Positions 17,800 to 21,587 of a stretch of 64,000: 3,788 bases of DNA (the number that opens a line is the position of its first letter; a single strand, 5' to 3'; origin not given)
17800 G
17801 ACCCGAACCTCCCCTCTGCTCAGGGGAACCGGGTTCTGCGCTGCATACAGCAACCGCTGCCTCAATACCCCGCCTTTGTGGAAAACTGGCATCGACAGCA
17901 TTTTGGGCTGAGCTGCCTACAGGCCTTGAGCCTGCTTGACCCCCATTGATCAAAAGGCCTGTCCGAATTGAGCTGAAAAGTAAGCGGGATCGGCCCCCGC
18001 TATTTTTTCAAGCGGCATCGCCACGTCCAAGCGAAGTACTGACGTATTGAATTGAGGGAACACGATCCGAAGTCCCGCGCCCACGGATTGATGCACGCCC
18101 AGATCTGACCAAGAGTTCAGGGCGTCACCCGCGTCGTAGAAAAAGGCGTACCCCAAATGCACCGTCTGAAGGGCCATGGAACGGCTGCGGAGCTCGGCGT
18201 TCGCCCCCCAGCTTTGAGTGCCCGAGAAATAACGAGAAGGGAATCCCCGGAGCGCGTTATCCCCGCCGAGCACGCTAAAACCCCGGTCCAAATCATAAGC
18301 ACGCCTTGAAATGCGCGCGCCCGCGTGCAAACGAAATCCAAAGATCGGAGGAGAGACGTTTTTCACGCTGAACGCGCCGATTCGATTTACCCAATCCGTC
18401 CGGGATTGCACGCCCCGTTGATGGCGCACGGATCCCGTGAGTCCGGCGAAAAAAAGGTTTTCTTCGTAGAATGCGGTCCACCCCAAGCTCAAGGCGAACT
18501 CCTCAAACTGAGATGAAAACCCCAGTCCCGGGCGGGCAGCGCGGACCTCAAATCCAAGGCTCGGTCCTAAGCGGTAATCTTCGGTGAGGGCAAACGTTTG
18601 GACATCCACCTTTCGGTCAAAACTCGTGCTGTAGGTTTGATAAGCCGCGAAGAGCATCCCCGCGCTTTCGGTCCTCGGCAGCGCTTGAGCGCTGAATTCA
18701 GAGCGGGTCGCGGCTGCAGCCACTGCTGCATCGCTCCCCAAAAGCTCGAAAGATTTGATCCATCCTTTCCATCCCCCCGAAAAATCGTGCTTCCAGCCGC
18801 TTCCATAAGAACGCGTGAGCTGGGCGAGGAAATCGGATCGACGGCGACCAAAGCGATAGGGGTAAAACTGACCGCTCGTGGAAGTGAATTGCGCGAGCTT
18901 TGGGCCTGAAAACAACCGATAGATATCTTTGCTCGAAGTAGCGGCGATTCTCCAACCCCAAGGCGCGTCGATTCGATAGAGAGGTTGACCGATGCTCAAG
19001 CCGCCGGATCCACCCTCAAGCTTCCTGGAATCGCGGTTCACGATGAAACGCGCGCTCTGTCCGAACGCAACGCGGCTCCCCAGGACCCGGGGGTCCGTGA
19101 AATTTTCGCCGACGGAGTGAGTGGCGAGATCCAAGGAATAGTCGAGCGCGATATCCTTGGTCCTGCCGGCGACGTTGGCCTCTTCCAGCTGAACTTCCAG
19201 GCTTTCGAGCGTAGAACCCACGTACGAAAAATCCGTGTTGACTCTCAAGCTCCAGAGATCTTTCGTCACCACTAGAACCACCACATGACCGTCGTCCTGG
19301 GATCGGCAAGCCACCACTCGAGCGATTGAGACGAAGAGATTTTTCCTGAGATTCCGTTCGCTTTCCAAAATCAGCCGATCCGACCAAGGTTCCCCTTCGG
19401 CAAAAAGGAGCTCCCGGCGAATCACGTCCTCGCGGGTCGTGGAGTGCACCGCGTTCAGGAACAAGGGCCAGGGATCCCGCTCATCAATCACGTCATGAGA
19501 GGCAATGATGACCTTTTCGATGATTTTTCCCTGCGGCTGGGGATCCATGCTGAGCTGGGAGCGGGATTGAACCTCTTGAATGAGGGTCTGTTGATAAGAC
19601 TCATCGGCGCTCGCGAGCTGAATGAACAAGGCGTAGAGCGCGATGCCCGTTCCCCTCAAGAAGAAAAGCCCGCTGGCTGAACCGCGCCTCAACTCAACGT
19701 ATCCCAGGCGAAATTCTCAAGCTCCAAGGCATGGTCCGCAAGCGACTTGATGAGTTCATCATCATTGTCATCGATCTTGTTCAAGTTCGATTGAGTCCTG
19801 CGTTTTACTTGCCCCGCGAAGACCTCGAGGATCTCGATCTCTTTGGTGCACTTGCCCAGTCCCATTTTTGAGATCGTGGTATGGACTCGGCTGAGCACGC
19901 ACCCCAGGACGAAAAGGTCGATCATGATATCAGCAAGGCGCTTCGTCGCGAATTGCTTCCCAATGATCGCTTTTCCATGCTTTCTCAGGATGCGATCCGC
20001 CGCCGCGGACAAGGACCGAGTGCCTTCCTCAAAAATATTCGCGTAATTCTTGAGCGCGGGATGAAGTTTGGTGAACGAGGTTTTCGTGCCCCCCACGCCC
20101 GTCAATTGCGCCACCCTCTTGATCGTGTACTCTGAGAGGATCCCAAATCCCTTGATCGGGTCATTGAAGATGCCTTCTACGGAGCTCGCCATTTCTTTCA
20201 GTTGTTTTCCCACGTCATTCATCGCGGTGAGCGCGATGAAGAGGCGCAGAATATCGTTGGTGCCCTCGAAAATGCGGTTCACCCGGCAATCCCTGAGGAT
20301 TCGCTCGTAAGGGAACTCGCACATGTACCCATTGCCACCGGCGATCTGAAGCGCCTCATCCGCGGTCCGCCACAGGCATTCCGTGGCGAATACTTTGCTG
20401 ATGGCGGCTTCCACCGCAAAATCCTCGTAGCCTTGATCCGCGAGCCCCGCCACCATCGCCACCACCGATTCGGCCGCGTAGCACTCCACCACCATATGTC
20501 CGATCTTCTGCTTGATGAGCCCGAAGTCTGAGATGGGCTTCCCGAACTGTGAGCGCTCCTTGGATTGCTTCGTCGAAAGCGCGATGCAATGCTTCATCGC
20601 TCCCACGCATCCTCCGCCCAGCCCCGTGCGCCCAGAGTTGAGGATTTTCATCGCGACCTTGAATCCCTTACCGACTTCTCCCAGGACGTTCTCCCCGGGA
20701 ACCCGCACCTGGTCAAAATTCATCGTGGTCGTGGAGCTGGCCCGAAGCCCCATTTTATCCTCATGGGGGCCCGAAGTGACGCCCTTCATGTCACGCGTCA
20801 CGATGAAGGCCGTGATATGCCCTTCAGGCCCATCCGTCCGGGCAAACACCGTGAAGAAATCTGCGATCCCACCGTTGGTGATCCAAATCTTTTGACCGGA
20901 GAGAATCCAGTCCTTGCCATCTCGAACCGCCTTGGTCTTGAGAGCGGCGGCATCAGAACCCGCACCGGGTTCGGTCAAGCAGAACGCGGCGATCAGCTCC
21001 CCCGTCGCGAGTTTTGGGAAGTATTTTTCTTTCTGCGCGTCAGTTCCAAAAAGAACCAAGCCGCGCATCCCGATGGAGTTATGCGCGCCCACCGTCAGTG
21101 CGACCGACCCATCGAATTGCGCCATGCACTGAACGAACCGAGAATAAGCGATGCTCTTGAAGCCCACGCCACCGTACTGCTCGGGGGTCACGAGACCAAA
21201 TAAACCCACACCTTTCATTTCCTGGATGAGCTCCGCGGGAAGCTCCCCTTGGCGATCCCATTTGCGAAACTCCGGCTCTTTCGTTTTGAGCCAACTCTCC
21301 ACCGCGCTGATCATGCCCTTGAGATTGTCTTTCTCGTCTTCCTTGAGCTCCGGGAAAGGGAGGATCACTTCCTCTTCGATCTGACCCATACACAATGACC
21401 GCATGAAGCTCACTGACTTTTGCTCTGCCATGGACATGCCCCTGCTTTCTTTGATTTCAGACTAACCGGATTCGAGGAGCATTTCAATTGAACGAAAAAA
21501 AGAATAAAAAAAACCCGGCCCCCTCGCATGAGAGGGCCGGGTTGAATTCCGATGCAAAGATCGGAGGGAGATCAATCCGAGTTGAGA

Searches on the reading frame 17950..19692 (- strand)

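Call 17: search_protein_families(library=pfam, proteins=[window:17950-19692:-], max_evalue=0.0001)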
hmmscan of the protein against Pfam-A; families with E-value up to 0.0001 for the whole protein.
window:17950-19692:- (580 aa): 1 family
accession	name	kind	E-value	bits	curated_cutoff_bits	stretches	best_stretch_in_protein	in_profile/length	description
PF01103.29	Omp85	-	7.5e-09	36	24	1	475-580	201-325/325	Omp85 superfamily domain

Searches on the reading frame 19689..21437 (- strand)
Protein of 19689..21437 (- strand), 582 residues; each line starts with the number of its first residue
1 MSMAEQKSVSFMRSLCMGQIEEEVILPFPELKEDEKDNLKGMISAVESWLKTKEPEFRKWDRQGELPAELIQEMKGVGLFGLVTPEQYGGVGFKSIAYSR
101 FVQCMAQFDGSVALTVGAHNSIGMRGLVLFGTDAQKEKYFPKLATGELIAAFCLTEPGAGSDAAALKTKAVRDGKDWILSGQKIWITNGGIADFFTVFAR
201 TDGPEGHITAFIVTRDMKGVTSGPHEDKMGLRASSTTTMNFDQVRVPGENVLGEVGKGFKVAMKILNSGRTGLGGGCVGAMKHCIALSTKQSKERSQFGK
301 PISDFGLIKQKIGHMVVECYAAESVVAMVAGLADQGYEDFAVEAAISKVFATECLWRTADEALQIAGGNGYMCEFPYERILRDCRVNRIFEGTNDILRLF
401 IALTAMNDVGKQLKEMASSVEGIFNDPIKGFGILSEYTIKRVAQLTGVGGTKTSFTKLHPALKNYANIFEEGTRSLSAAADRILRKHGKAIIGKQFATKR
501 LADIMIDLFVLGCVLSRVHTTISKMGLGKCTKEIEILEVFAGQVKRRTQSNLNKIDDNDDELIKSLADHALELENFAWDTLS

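Call 17: search_protein_families(library=pfam, proteins=[window:19689-21437:-], max_evalue=0.0001)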
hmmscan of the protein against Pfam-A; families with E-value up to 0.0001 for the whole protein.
window:19689-21437:- (582 aa): 5 families
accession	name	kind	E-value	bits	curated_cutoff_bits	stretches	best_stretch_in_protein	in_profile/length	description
PF00441.29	Acyl-CoA_dh_1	-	1.4e-41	142.5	22.4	1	256-402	1-146/150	Acyl-CoA dehydrogenase, C-terminal domain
PF02770.24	Acyl-CoA_dh_M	-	8.6e-28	96.8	33.3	1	151-244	1-97/97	Acyl-CoA dehydrogenase, middle domain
PF02771.21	Acyl-CoA_dh_N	-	5.8e-26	91.5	22.9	1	45-147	10-113/113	Acyl-CoA dehydrogenase, N-terminal domain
PF21343.2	ACAD9-ACADV_C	-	5.3e-21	75.6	27.8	1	460-561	1-105/120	ACAD9/ACADV, C-terminal domain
PF08028.16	Acyl-CoA_dh_2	-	5.1e-13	49.9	22.7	1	277-394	7-133/134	Acyl-CoA dehydrogenase, C-terminal domain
